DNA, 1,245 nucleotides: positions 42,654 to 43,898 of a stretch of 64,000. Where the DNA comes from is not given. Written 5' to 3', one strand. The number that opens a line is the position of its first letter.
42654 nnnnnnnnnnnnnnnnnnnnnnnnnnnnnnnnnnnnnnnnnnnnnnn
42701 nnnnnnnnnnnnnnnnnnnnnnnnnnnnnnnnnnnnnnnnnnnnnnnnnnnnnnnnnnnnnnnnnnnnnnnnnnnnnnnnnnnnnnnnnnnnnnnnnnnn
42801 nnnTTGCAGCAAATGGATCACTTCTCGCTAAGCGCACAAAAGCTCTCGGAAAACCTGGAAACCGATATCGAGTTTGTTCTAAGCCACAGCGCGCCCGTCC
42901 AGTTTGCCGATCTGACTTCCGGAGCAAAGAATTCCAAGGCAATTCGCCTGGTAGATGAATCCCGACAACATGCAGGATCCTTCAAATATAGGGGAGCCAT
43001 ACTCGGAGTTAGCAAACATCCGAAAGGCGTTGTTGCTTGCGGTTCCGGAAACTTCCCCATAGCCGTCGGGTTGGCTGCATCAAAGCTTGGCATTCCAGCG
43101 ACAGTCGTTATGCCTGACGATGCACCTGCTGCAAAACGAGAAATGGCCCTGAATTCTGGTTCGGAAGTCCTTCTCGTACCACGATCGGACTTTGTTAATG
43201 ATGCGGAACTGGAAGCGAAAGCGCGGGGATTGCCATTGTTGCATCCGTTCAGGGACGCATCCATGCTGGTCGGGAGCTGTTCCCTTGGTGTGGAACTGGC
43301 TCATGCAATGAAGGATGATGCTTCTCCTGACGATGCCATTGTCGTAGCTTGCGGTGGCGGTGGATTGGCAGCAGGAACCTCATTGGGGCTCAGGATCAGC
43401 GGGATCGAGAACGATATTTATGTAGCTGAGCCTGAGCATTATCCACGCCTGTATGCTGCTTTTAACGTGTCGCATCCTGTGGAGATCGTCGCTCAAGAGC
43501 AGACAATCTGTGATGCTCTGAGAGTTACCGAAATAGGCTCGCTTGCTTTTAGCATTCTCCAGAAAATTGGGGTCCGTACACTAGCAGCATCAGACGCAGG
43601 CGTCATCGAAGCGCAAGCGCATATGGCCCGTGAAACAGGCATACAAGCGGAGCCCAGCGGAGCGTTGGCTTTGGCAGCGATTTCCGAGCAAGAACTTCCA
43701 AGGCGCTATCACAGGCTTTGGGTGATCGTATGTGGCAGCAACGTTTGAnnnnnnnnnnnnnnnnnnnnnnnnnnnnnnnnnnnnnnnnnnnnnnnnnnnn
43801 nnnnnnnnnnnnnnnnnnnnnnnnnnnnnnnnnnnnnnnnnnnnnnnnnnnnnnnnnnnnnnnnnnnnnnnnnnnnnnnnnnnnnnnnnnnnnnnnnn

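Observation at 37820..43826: Clean Tn3-family transposon insertion, with TSD TATAA, splitting the head and tail gene blocks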

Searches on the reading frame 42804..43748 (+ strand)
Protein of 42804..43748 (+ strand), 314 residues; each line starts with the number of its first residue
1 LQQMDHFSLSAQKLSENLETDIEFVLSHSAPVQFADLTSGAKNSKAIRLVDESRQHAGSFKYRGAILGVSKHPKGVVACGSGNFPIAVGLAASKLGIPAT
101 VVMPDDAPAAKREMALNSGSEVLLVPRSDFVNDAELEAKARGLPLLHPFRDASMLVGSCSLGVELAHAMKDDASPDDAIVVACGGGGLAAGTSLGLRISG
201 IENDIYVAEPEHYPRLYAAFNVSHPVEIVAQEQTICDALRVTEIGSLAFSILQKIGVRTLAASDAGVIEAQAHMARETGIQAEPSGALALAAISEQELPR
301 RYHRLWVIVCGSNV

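Call 4: search_protein_families(library=pfam, proteins=[window:42804-43748:+], max_evalue=0.01)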
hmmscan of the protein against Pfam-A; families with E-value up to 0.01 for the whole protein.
window:42804-43748:+ (314 aa): 1 family
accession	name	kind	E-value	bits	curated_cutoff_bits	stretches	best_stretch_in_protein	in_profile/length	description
PF00291.31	PALP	-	2.9e-48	165.1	35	1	41-310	19-294/295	Pyridoxal-phosphate dependent enzyme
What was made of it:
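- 42813..43748 (+): Passenger gene: 311-aa fold-type-II PLP enzyme of the serine racemase / Ser-Thr dehydratase superfamily. PF00291 E=2.9e-48 (call 4).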

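Call 8: find_encoding_contigs(protein=window:42804-43748:+, flank=10000, max_places=10)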
Protein window:42804-43748:+ (314 aa): no gene with exactly this product is on record in the collection.

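Call 9: find_encoding_contigs(protein=window:42813-43748:+, flank=10000, max_places=10)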
Protein window:42813-43748:+ (311 aa): 3 contigs read that carry it; 3 places shown.
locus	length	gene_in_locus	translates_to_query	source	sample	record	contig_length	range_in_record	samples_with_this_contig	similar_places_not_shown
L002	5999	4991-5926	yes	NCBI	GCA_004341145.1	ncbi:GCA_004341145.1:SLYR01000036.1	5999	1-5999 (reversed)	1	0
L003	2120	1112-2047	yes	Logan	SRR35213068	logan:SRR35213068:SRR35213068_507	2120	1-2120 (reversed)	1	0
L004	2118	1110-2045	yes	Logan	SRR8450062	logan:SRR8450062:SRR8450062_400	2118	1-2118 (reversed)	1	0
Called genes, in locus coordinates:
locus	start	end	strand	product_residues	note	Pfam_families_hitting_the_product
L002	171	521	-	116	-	PF04266:ASCH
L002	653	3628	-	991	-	PF13700:DUF4158, PF01526:DDE_Tnp_Tn3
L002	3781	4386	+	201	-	PF00239:Resolvase, PF02796:HTH_7 (weak)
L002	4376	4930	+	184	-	PF13302:Acetyltransf_3, PF00583:Acetyltransf_1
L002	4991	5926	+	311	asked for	PF00291:PALP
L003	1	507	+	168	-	?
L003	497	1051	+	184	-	PF13302:Acetyltransf_3, PF00583:Acetyltransf_1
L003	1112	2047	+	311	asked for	PF00291:PALP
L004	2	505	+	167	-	?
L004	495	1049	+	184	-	PF13302:Acetyltransf_3, PF00583:Acetyltransf_1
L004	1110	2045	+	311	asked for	PF00291:PALP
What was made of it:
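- Tried and rejected: The ATG 42813 start is the one on record (calls 8, 9).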

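Call 20: search_protein_families(library=ncbifam, proteins=[window:42813-43748:+], max_evalue=0.01)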
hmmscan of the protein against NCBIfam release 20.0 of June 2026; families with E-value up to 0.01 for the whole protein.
window:42813-43748:+ (311 aa): 33 families (the best 25 are shown)
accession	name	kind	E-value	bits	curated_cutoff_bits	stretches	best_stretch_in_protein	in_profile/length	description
NF006094.0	PRK08246.1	subfamily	2.7e-49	168.2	331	1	27-311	24-304/310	serine/threonine dehydratase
NF005454.0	PRK07048.1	equivalog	2.6e-42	145.1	452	1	25-311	24-311/324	threo-3-hydroxy-L-aspartate ammonia-lyase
TIGR01127.1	ilvA_1Cterm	equivalog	1.5e-38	132.8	378.75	1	43-311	16-286/380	threonine ammonia-lyase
NF045641.2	BHydaspDhtseBhcB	equivalog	1.9e-35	122.5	550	1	44-311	37-305/312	beta-hydroxyaspartate dehydratase BhcB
NF005600.0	PRK07334.1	equivalog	3.4e-34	118.1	496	1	46-311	47-312/408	threonine ammonia-lyase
NF005292.0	PRK06815.1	equivalog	6.2e-34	117.5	371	1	38-311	32-308/320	threonine/serine dehydratase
NF006390.0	PRK08639.1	equivalog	1.1e-33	116.8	421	1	25-310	24-314/418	threonine ammonia-lyase IlvA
TIGR02079.1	THD1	equivalog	9.5e-31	107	440.55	1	27-310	17-306/410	threonine ammonia-lyase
NF006674.0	PRK09224.1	subfamily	2.4e-30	105.7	577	1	28-311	27-314/508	threonine ammonia-lyase IlvA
NF006389.0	PRK08638.1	equivalog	3.4e-30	105.1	453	1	44-297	44-299/333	bifunctional threonine ammonia-lyase/L-serine ammonia-lyase TdcB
TIGR01124.1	ilvA_2Cterm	equivalog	6.7e-30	104.1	411.3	1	28-311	19-306/499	threonine ammonia-lyase, biosynthetic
NF005680.0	PRK07476.1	equivalog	1.7e-29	102.8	413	1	40-311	36-311/326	hydroxyectoine utilization dehydratase EutB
NF005147.0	PRK06608.1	equivalog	7.2e-29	100.6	380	1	48-311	45-311/339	serine/threonine dehydratase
NF009130.0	PRK12483.1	subfamily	7e-24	84.3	801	1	27-292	38-305/521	threonine ammonia-lyase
TIGR02991.1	ectoine_eutB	equivalog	2.3e-23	82.7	413.35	1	40-311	32-306/317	hydroxyectoine utilization dehydratase EutB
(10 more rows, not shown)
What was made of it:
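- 42813..43748 (+): Best NCBIfam match PRK08246, 168 bits against a cut-off of 331 (call 20).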

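Call 21: search_protein_families(library=phrogs, proteins=[window:42813-43748:+], max_evalue=0.01)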
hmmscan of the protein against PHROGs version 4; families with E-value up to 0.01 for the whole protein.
window:42813-43748:+ (311 aa): 1 family
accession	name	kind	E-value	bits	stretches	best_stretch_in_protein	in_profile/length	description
phrog_11528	-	unknown function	3.1e-11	43.9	1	65-308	59-301/322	-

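Call 23: find_homologous_proteins(query=window:42813-43748:+, max_evalue=1e-10)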
Query window:42813-43748:+ (311 aa): 2513 proteins with E <= 1e-10 among 8000 candidates; the best 120 are listed.
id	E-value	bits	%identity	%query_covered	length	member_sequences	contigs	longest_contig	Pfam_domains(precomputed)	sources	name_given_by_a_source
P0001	1.9e-197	673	100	100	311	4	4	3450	PF00291.32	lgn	-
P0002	2.7e-185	633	95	100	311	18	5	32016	PF00291.32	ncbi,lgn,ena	-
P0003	2.2e-183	627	94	100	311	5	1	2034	PF00291.32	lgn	-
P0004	2.5e-183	627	94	100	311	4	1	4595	PF00291.32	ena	-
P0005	2.4e-173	594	89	100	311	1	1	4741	PF00291.32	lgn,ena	-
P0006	1.9e-158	545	79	100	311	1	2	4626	PF00291.32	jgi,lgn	-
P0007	1.9e-150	519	77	100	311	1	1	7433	PF00291.32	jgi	jgi:threonine dehydratase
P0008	1.0e-149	516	76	100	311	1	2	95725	PF00291.32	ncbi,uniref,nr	ncbi:pyridoxal-phosphate dependent enzyme [Rhizobium leguminosarum]|uniref:Pyridoxal-phosphate depen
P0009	1.8e-145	502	71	100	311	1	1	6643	PF00291.32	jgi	jgi:threonine dehydratase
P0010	1.6e-139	483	70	100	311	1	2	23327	PF00291.32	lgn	-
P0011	8.6e-136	470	69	100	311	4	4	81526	PF00291.32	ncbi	-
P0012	1.0e-132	460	70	97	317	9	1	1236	PF00291.32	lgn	-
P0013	1.1e-129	451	65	100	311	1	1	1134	PF00291.32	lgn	-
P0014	9.0e-125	434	65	100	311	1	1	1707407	PF00291.32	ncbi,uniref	ncbi:threonine dehydratase [Rhizobium aquaticum]|uniref:Threonine dehydratase n=1 Tax=Rhizobium aqua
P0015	2.8e-123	429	62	100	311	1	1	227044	PF00291.32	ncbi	ncbi:pyridoxal-phosphate dependent enzyme [Brucellaceae bacterium C25G]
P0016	5.8e-107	376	59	99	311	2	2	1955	PF00291.32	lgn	-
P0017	9.9e-107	375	57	97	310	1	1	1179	PF00291.32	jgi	jgi:threonine dehydratase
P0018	1.0e-102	362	58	97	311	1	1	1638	PF00291.32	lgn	-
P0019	2.3e-98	348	55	98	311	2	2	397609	PF00291.32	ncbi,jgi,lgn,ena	ncbi:MAG TPA: pyridoxal-phosphate dependent enzyme [Rhizomicrobium sp.]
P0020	8.3e-98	346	54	98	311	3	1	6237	PF00291.32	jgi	jgi:threonine dehydratase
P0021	1.0e-97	346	53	100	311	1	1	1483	PF00291.32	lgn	-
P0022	4.4e-97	343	54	98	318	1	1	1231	PF00291.32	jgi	jgi:threonine dehydratase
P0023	9.0e-97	342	52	100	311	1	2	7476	PF00291.32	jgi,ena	jgi:threonine dehydratase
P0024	2.4e-95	338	53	98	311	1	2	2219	PF00291.32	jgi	jgi:threonine dehydratase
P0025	1.1e-94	336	51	100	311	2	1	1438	PF00291.32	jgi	jgi:threonine dehydratase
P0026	2.0e-94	335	57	90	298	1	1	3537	PF00291.32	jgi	jgi:threonine dehydratase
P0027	3.9e-94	334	55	97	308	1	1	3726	PF00291.32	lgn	-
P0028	1.4e-93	332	54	97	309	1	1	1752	PF00291.32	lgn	-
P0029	2.7e-93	331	52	100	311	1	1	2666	PF00291.32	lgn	-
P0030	9.3e-92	326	52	97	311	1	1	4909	PF00291.32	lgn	-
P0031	5.6e-91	323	53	100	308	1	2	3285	PF00291.32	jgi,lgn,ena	jgi:threonine dehydratase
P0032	9.1e-91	323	52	97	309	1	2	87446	PF00291.32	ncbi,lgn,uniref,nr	ncbi:pyridoxal-phosphate dependent enzyme [Aureimonas pseudogalii]|uniref:Threonine dehydratase n=1 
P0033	4.4e-90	320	51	100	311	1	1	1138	PF00291.32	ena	-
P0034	2.8e-89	318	57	86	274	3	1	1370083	PF00291.32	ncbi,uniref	ncbi:pyridoxal-phosphate dependent enzyme [Devosia sp. 1635]|uniref:pyridoxal-phosphate dependent en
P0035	8.6e-89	316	49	100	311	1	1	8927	PF00291.32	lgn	-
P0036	4.1e-86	307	83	59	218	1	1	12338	PF08401.17,PF00291.32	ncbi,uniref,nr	ncbi:pyridoxal-phosphate dependent enzyme [Ochrobactrum sp. SFR4]|uniref:pyridoxal-phosphate depende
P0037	2.5e-83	298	56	86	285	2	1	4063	PF00291.32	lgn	-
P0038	4.3e-71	258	46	95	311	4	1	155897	PF00291.32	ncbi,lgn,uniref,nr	ncbi:pyridoxal-phosphate dependent enzyme [Bradyrhizobium manausense]|uniref:threonine ammonia-lyase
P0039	7.3e-71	257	47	95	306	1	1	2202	PF00291.32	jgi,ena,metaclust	metaclust:\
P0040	1.0e-70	257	46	95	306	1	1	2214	PF00291.32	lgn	-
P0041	1.8e-70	256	47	95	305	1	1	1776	PF00291.32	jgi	jgi:threonine dehydratase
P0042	7.2e-70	254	46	95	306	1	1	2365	PF00291.32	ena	-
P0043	1.9e-69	253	45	95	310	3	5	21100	PF00291.32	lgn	-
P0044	2.1e-69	253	45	95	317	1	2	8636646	PF00291.32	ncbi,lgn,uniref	ncbi:threonine ammonia-lyase [Bradyrhizobium sp. McL0616]|uniref:threonine ammonia-lyase n=1 Tax=Bra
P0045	2.3e-69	252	48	95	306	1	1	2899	PF00291.32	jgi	jgi:threonine dehydratase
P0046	2.4e-69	252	47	94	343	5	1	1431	PF00291.32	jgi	jgi:threonine dehydratase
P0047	4.6e-69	252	46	95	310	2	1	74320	PF00291.32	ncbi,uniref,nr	ncbi:pyridoxal-phosphate dependent enzyme [Bradyrhizobium sp. Pear77]|uniref:pyridoxal-phosphate dep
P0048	4.7e-69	251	45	95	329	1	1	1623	PF00291.32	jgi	jgi:threonine dehydratase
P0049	5.9e-69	251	46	95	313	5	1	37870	PF00291.32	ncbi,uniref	ncbi:pyridoxal-phosphate dependent enzyme [Bradyrhizobium sp. INPA03-11B]|uniref:threonine ammonia-l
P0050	8.7e-69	251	45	95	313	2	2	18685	PF00291.32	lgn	-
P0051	1.2e-68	250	46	95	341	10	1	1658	PF00291.32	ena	-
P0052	1.3e-68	250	46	95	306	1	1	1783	PF00291.32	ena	-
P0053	1.3e-68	250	47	88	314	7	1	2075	PF00291.32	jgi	jgi:threonine dehydratase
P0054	1.3e-68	250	45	95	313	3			PF00291.32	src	-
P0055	1.3e-68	250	45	95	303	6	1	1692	PF00291.32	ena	-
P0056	1.9e-68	249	47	95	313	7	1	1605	PF00291.32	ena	-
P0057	2.0e-68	249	45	95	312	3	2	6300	PF00291.32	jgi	jgi:threonine dehydratase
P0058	2.7e-68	249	45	95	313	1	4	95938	PF00291.32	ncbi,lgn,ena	-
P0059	3.4e-68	249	46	94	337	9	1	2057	PF00291.32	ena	-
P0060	3.4e-68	249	46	95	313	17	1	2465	PF00291.32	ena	-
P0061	4.2e-68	248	46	95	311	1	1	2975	PF00291.32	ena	-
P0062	5.3e-68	248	45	95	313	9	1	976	PF00291.32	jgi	jgi:threonine dehydratase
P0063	1.1e-67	247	46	95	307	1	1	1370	PF00291.32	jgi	jgi:threonine dehydratase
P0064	1.4e-67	247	44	95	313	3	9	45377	PF00291.32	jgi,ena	jgi:threonine dehydratase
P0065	1.6e-67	246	46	95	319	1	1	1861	PF00291.32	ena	-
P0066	2.1e-67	246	47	88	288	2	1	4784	PF00291.32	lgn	-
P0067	2.2e-67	246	45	95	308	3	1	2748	PF00291.32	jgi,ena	-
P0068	4.6e-67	245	47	87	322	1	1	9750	PF00291.32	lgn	-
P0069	5.4e-67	245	44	95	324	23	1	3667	PF00291.32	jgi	jgi:threonine dehydratase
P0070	7.9e-67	244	45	95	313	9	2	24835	PF00291.32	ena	-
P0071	8.6e-67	244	47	95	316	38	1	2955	PF00291.32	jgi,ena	jgi:threonine dehydratase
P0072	1.1e-66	244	47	88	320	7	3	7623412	PF00291.32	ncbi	ncbi:threonine dehydratase [Bradyrhizobium sp. USDA 4472]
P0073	1.4e-66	243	44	95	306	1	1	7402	PF00291.32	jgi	jgi:threonine dehydratase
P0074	1.5e-66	243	47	88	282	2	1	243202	PF00291.32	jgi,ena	-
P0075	1.8e-66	243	48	88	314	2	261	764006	PF00291.32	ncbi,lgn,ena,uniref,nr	ncbi:pyridoxal-phosphate dependent enzyme [uncultured Bradyrhizobium sp.]|uniref:threonine ammonia-l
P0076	2.3e-66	243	44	95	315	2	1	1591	PF00291.32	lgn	-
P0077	2.8e-66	242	46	95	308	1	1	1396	PF00291.32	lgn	-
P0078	2.9e-66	242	45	95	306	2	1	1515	PF00291.32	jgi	jgi:threonine dehydratase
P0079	3.8e-66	242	43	95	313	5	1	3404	PF00291.32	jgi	jgi:threonine dehydratase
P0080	4.0e-66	242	44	95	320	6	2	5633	PF00291.32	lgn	-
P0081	4.1e-66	242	45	94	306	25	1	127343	PF00291.32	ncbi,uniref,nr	ncbi:pyridoxal-phosphate dependent enzyme [Bradyrhizobium sp. AUGA SZCCT0160]|uniref:pyridoxal-phosp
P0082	4.6e-66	242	44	95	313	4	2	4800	PF00291.32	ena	-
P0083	5.0e-66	242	45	95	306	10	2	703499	PF00291.32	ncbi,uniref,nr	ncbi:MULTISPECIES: threonine/serine dehydratase [unclassified Bradyrhizobium]|uniref:threonine ammon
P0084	7.3e-66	241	44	98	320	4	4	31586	PF00291.32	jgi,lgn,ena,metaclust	metaclust:\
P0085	7.5e-66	241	46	95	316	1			PF00291.32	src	-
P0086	3.0e-65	239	45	95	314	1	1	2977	PF00291.32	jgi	jgi:threonine dehydratase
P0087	1.6e-64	237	47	88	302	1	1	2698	PF00291.32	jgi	-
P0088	5.2e-64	235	44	94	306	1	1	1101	PF00291.32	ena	-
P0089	8.7e-64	234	49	88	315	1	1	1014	PF00291.32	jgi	jgi:threonine dehydratase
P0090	1.6e-63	233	48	85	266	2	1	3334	PF00291.32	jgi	jgi:threonine dehydratase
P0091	2.1e-63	233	45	87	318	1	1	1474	PF00291.32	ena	-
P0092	4.3e-63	232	45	95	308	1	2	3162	PF00291.32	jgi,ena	-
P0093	3.3e-62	229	42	95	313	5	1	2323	PF00291.32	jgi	jgi:threonine dehydratase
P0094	2.0e-56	210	47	76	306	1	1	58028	PF00291.32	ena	-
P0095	5.8e-54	202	48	76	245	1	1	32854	PF00291.32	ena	-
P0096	7.3e-54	202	49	77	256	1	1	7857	PF00291.32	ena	-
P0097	1.2e-52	198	49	67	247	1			PF00291.32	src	-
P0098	8.7e-47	178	49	61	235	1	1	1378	PF00291.32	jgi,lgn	jgi:threonine dehydratase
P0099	9.2e-37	145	37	90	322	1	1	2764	PF00291.32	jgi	jgi:threonine dehydratase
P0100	1.4e-35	142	38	80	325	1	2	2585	PF00291.32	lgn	-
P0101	1.9e-35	141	36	86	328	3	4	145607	PF00291.32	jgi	-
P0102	4.2e-35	140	36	85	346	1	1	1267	PF00291.32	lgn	-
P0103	4.6e-35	140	37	85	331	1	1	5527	PF00291.32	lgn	-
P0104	1.1e-34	139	36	75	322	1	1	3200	PF00291.32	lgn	-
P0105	1.5e-34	138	34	85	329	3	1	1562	PF00291.32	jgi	jgi:threonine dehydratase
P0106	2.5e-34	137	36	91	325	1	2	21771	PF00291.32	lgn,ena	-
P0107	2.6e-34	137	40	84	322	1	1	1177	PF00291.32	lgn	-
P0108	3.7e-34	137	40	84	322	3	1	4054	PF00291.32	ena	-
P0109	4.9e-34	137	39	85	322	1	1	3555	PF00291.32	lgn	-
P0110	5.9e-34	136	33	85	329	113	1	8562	PF00291.32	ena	-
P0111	6.2e-34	136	37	85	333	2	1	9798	PF00291.32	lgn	-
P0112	9.1e-34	136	37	85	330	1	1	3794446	PF00291.32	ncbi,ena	-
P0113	9.7e-34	136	36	86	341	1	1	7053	PF00291.32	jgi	-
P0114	1.1e-33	135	36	89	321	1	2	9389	PF00291.32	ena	-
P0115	1.1e-33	135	39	87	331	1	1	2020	PF00291.32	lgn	-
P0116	1.1e-33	135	40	85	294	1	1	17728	PF00291.32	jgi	jgi:threonine dehydratase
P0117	1.7e-33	135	37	75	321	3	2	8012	PF00291.32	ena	-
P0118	2.7e-33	134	34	85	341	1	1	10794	PF00291.32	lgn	-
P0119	2.9e-33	134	37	85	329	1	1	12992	PF00291.32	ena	-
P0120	3.4e-33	134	36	90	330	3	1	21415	PF00291.32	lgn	-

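Call 24: find_encoding_contigs(protein=P0002, flank=8000, max_places=5)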
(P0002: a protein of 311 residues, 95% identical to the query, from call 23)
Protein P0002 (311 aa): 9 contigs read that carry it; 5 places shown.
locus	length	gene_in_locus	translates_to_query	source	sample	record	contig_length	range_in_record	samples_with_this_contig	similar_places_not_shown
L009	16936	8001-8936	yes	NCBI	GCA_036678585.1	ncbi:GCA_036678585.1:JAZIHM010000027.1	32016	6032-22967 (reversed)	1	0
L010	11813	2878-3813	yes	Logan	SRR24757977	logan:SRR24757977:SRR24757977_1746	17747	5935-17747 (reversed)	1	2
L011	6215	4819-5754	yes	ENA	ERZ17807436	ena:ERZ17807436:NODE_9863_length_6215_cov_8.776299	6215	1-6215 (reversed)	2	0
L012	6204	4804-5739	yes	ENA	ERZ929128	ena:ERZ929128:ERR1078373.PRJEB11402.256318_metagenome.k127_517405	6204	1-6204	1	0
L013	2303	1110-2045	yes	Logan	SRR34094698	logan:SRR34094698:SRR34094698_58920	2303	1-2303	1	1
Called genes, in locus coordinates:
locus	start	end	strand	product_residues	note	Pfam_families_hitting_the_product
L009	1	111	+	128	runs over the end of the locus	PF14022:DUF4238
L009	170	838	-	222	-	PF00665:rve (weak), PF13610:DDE_Tnp_IS240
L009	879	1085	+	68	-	-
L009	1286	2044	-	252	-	PF01965:DJ-1_PfpI, PF17124:ThiJ_like (faint)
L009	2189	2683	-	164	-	-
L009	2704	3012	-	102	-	PF06041:DUF924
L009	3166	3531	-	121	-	PF04266:ASCH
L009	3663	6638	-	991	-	PF13700:DUF4158, PF01526:DDE_Tnp_Tn3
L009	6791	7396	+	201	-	PF00239:Resolvase, PF02796:HTH_7 (weak)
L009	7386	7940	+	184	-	PF13302:Acetyltransf_3, PF00583:Acetyltransf_1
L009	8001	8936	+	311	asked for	PF00291:PALP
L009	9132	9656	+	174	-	PF00005:ABC_tran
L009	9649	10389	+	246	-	PF00005:ABC_tran, PF13304:AAA_21 (faint)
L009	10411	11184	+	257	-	PF03476:MOSC_N, PF03473:MOSC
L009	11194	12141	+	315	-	PF08030:NAD_binding_6 (faint), PF00175:NAD_binding_1 (weak), PF00111:Fer2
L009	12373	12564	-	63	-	-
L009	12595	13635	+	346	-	PF00795:CN_hydrolase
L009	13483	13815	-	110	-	-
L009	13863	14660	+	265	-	PF07728:AAA_5, PF08406:CbbQ_C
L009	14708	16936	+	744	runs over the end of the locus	PF00092:VWA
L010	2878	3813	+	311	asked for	PF00291:PALP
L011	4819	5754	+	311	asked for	PF00291:PALP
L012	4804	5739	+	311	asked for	PF00291:PALP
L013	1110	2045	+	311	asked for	PF00291:PALP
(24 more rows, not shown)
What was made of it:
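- The same unit occurs in non-phage contexts elsewhere (call 24).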

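Call 25: find_encoding_contigs(protein=P0008, flank=8000, max_places=3)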
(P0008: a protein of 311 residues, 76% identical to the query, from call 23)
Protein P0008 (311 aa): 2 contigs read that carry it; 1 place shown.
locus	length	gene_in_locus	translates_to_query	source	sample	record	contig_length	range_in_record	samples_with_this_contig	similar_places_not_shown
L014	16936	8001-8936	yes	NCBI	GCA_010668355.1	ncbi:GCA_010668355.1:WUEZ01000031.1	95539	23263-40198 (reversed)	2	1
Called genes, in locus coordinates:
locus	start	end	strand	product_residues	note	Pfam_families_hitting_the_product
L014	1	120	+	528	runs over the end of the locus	PF01636:APH, PF13238:AAA_18 (weak), PF13671:AAA_33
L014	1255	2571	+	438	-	-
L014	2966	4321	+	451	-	PF13356:Arm-DNA-bind_3, PF00589:Phage_integrase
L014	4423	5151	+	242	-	-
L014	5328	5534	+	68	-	PF12728:HTH_17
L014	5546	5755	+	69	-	-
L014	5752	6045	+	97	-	PF22324:HTH_91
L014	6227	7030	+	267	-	-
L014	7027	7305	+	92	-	-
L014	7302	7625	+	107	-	-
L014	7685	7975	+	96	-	-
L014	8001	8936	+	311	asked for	PF00291:PALP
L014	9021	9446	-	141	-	PF00583:Acetyltransf_1, PF13302:Acetyltransf_3 (weak), PF13673:Acetyltransf_10, PF13508:Acetyltransf_7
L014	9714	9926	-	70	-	-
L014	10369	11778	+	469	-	PF03062:MBOAT, PF13813:MBOAT_2 (faint)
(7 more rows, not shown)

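Call 26: find_encoding_contigs(protein=P0014, flank=8000, max_places=2)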
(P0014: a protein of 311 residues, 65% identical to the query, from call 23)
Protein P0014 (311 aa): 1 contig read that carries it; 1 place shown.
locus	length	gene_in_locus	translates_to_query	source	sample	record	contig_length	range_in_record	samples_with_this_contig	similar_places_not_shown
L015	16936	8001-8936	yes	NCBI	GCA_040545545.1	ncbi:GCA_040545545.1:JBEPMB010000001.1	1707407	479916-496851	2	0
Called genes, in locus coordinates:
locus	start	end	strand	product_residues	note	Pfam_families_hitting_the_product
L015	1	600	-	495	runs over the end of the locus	PF02696:SelO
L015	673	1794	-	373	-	PF06472:ABC_membrane_2, PF05992:SbmA_BacA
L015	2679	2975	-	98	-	PF21716:dnstrm_HI1420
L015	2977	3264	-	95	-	-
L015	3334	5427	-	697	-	PF02897:Peptidase_S9_N, PF00326:Peptidase_S9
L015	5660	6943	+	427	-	PF07992:Pyr_redox_2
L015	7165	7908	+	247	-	PF01522:Polysacc_deac_1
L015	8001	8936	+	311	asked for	PF00291:PALP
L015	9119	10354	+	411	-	PF00990:GGDEF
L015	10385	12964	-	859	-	PF00580:UvrD-helicase, PF13245:AAA_19, PF13604:AAA_30 (weak), PF00580:UvrD-helicase, PF13361:UvrD_C, PF13538:UvrD_C_2 (faint)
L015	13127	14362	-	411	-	PF00034:Cytochrom_C (faint), PF03150:CCP_MauG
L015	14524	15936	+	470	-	PF01565:FAD_binding_4, PF02913:FAD-oxidase_C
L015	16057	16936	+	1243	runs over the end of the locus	PF05170:AsmA, PF05359:DUF748, PF13116:YhdP (faint), PF05170:AsmA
